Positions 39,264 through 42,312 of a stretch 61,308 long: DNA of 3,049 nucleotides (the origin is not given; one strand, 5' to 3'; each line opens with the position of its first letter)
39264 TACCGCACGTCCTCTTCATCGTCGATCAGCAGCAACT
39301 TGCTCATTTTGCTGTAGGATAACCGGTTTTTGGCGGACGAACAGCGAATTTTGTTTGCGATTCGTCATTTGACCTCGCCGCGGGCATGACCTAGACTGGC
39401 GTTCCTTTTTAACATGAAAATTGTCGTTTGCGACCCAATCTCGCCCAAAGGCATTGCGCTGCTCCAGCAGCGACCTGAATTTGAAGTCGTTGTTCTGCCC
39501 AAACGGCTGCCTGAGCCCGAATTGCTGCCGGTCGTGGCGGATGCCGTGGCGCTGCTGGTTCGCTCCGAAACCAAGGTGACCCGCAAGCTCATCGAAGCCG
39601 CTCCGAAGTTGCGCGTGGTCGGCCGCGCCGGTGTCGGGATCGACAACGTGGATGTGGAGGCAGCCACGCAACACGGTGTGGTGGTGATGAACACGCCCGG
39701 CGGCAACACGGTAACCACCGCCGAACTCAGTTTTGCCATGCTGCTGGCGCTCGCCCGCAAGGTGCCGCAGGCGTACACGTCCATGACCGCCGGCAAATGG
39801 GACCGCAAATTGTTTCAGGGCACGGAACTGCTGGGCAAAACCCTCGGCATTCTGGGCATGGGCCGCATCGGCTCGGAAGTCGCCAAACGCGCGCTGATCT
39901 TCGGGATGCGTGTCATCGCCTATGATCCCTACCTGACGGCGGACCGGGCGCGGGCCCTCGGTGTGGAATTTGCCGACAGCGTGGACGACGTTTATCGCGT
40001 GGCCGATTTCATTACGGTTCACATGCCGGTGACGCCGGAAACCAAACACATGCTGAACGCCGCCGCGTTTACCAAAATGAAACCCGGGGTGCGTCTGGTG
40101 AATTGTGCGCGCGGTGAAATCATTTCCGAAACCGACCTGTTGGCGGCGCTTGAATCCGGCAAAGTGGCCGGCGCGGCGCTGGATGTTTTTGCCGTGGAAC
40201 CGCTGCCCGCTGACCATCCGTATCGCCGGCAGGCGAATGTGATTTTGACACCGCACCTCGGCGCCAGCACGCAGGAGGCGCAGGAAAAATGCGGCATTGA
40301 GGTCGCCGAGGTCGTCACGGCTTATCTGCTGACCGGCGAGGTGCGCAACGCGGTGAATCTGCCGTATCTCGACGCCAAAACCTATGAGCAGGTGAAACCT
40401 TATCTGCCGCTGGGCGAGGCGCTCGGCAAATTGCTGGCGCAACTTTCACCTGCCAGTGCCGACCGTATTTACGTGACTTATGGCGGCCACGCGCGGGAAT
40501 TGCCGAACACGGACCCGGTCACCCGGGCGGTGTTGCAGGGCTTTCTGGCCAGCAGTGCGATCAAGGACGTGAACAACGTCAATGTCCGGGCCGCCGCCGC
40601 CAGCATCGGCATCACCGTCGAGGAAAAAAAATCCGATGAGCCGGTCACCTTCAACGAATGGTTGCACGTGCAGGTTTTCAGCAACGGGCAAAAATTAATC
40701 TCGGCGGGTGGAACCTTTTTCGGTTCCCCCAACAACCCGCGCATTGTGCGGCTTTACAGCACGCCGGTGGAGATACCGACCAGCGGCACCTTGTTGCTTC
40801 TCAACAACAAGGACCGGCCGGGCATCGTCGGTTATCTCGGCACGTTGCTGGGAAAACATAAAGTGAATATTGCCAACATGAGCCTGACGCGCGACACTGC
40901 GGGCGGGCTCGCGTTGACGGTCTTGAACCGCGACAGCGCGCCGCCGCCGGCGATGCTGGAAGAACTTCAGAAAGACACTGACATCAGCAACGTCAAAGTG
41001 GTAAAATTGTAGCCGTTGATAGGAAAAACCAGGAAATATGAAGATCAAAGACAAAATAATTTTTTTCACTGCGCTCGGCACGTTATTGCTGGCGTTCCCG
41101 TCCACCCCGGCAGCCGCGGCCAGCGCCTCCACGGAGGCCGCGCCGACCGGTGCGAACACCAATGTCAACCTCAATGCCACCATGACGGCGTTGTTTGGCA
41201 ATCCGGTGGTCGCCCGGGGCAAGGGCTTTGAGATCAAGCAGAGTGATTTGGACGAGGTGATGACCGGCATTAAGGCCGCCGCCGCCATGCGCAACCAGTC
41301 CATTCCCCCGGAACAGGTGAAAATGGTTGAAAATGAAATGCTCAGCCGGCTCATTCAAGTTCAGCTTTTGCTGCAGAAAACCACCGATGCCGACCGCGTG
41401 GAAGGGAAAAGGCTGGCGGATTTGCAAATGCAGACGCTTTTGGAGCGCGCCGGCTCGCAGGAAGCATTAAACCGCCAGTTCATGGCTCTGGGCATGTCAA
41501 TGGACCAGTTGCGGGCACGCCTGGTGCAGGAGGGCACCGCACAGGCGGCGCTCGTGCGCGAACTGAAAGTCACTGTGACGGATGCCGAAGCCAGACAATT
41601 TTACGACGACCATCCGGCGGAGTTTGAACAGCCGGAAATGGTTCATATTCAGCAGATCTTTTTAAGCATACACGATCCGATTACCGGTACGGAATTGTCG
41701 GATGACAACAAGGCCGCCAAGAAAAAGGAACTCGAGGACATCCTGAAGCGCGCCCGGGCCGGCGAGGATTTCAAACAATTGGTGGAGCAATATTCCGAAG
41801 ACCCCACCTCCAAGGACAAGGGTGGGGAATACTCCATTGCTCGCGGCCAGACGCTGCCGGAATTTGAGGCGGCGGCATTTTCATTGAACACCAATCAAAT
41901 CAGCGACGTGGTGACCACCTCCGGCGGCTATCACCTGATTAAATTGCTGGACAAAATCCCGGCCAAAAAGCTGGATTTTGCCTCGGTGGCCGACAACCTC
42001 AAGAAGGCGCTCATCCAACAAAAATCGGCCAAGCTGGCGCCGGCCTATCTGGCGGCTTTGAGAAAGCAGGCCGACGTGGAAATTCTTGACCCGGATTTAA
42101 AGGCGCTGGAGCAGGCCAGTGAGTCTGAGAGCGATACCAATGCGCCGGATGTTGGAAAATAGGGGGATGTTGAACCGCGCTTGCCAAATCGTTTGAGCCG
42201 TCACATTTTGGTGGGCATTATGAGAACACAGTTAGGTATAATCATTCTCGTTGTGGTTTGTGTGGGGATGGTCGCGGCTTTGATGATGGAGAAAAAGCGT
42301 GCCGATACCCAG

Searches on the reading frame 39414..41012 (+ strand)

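Call 13: search_protein_families(library=pfam, proteins=[window:39414-41012:+], max_evalue=0.001)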
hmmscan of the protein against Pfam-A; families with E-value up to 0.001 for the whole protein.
window:39414-41012:+ (532 aa): 5 families
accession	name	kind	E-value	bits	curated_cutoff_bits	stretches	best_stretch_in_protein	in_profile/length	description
PF02826.25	2-Hacid_dh_C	-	9e-65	217.8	25.1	1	107-283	1-178/178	D-isomer specific 2-hydroxyacid dehydrogenase, NAD binding domain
PF00389.36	2-Hacid_dh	-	1.8e-36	125.2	24.6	1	3-315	1-134/134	D-isomer specific 2-hydroxyacid dehydrogenase, catalytic domain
PF19304.4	PGDH_inter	-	1.1e-20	74.3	27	1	327-446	2-117/119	D-3-phosphoglycerate dehydrogenase intervening domain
PF01842.31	ACT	-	2.2e-08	34.1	27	1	461-520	3-63/66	ACT domain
PF03446.21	NAD_binding_2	-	3.1e-05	24.5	21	1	144-247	2-108/161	NAD binding domain of 6-phosphogluconate dehydrogenase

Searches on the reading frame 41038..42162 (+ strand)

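Call 13: search_protein_families(library=pfam, proteins=[window:41038-42162:+], max_evalue=0.001)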
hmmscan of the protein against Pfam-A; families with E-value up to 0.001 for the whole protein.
window:41038-42162:+ (374 aa): 4 families
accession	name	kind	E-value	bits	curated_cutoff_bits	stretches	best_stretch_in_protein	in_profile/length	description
PF13616.12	Rotamase_3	-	2.8e-23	83.1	22.5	1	197-306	11-115/116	PPIC-type PPIASE domain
PF00639.27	Rotamase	-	1.6e-20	74.3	21.7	1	220-304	10-96/97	PPIC-type PPIASE domain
PF13145.12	Rotamase_2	-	1.8e-17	64.7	27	1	180-318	1-120/121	PPIC-type PPIASE domain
PF09312.16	SurA_N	-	0.00041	21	30.8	0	66-170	13-102/118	SurA N-terminal domain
